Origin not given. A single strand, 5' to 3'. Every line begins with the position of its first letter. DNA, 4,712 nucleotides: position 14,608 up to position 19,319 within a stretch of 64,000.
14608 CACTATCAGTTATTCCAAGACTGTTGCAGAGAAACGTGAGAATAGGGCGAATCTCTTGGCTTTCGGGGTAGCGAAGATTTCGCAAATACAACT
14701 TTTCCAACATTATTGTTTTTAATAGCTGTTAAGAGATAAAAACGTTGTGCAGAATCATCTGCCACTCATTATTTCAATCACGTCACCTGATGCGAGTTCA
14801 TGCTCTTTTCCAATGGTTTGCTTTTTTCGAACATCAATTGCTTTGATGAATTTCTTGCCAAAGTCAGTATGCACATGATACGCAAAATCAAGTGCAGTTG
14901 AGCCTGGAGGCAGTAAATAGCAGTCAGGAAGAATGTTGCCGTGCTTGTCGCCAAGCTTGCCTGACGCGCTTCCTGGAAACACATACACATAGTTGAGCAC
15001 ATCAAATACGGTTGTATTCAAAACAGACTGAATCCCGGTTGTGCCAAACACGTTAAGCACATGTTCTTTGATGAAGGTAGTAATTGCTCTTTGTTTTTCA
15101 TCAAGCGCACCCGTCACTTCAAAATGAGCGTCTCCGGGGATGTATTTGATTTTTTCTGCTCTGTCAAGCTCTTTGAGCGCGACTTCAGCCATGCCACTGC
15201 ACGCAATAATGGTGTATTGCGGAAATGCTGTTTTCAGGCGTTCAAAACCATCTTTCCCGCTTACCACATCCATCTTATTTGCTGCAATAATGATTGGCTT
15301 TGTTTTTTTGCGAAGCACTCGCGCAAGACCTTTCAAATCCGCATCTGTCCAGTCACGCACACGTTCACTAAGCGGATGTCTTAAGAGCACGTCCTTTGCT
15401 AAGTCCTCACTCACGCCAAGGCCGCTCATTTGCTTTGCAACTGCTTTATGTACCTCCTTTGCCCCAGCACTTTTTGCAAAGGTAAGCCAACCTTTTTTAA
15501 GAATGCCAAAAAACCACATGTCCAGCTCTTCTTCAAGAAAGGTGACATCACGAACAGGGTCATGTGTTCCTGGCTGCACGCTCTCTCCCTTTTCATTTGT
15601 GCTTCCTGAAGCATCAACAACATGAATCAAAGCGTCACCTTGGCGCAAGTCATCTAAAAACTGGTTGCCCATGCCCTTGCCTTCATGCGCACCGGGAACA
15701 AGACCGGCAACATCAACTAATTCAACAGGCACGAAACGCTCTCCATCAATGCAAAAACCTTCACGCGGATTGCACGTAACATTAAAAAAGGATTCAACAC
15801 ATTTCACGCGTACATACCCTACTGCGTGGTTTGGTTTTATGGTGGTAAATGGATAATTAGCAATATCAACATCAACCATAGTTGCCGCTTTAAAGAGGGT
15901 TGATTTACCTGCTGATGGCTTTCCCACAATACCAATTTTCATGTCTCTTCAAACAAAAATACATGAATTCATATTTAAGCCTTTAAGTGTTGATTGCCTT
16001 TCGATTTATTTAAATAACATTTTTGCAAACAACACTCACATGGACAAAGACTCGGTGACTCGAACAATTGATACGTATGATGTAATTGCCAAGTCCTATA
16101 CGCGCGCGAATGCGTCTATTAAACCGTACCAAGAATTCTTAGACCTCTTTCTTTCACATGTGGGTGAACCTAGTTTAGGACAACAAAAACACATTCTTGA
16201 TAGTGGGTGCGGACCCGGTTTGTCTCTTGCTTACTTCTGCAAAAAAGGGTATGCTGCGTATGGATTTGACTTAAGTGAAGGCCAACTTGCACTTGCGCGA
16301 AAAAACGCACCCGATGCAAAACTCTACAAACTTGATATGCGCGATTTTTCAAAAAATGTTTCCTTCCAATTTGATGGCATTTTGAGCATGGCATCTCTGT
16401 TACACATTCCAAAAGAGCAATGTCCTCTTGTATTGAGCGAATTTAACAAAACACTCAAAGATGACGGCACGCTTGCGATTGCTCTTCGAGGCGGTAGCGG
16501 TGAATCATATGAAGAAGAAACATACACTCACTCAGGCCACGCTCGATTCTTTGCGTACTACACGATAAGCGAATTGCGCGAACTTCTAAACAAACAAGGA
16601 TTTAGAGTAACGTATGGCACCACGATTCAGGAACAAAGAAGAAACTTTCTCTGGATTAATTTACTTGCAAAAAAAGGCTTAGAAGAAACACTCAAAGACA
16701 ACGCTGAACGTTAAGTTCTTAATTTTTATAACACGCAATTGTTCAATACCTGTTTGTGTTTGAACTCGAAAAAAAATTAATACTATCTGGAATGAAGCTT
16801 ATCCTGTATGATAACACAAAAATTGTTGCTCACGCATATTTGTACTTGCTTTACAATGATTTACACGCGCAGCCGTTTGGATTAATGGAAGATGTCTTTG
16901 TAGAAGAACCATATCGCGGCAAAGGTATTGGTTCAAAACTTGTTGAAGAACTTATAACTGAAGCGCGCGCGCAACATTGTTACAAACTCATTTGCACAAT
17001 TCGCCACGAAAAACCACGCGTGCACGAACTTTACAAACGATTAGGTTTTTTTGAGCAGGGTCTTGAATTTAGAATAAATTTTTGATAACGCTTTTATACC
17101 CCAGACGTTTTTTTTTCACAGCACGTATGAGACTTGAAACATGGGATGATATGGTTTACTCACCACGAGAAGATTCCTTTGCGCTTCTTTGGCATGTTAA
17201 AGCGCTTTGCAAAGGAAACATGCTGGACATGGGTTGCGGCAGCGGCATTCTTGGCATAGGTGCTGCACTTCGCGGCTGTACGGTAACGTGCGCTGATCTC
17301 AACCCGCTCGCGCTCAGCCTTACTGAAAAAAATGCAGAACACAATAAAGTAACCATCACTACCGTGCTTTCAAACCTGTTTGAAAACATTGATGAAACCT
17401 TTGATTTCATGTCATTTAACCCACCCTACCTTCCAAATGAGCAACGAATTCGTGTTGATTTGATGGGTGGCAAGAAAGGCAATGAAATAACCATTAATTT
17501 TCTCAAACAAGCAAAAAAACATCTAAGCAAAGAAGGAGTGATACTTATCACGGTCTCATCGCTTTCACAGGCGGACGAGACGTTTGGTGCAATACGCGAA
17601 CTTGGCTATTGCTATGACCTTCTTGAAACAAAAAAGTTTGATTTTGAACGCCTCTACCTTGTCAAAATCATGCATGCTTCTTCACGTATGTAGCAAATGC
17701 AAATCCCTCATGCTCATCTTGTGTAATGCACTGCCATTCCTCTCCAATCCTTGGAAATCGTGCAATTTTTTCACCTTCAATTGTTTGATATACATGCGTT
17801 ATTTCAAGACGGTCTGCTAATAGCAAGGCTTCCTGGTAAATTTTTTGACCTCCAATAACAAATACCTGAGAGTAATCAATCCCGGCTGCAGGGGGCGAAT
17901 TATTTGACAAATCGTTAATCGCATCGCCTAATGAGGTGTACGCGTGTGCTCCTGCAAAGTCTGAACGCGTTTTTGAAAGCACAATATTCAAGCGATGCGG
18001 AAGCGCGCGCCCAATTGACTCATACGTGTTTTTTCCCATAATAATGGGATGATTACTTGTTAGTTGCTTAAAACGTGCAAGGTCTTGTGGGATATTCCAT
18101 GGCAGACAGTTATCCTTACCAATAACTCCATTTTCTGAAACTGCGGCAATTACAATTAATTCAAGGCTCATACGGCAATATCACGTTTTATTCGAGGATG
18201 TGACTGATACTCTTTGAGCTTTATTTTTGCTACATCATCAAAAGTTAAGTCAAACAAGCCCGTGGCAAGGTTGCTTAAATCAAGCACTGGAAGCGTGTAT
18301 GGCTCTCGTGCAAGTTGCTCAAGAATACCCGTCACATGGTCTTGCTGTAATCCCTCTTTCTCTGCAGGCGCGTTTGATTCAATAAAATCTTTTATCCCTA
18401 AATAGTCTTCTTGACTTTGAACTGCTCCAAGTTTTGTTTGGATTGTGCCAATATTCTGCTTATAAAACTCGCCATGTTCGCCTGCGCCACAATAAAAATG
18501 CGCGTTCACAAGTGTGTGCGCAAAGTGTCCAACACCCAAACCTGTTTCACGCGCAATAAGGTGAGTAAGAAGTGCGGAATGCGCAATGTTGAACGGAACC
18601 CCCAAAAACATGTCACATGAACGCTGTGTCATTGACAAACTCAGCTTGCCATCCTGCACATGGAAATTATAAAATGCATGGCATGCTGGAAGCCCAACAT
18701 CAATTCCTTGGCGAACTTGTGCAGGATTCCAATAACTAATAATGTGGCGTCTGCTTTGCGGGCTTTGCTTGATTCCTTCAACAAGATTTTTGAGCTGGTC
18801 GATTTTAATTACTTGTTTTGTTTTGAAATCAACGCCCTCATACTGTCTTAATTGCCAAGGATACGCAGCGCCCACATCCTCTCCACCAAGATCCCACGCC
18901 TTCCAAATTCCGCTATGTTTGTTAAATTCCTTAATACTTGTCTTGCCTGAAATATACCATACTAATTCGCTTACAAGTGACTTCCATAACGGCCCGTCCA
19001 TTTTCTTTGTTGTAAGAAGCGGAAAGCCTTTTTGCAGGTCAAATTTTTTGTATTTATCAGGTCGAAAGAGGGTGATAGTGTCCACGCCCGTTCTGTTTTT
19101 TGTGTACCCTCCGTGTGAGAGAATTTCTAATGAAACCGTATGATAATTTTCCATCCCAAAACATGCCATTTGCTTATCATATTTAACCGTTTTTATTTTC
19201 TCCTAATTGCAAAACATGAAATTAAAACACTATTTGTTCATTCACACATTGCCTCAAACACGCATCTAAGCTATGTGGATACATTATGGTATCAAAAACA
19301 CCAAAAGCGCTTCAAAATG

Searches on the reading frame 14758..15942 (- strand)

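Call 98: search_protein_families(library=pfam, proteins=[window:14758-15942:-], max_evalue=0.001)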
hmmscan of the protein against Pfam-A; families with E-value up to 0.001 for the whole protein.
window:14758-15942:- (395 aa): 4 families
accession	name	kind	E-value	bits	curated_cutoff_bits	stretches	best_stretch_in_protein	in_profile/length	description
PF08438.16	YGR210-like_G4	-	1.6e-26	93.3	24.7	1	220-323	1-105/108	Obg-like GTPase YGR210-like, G4 motif-containing domain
PF01926.29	MMR_HSR1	-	6.9e-18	65.2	21.9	1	2-115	1-89/113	50S ribosome-binding GTPase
PF02824.27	TGS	-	4.2e-13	49.6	22.2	1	340-392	12-59/60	TGS domain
PF02421.24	FeoB_N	-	2.9e-06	27.3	27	1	2-39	2-39/156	Ferrous iron transport protein B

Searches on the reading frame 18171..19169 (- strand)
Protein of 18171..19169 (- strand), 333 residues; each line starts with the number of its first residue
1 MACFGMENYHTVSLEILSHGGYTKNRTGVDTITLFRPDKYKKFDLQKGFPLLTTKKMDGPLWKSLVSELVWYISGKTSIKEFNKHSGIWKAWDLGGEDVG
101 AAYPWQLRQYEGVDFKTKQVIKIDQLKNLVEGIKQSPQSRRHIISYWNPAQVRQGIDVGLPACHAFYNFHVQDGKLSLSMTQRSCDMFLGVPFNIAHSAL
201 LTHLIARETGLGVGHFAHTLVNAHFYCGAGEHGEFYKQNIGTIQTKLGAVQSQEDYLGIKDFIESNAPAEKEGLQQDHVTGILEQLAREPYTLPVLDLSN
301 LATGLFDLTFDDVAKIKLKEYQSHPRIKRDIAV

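Call 98: search_protein_families(library=pfam, proteins=[window:18171-19169:-], max_evalue=0.001)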
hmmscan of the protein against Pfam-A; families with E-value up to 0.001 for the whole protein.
window:18171-19169:- (333 aa): 1 family
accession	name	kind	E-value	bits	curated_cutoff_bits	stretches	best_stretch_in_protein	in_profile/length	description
PF00303.24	Thymidylat_synt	-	1.1e-76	258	24.3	1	8-333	2-266/266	Thymidylate synthase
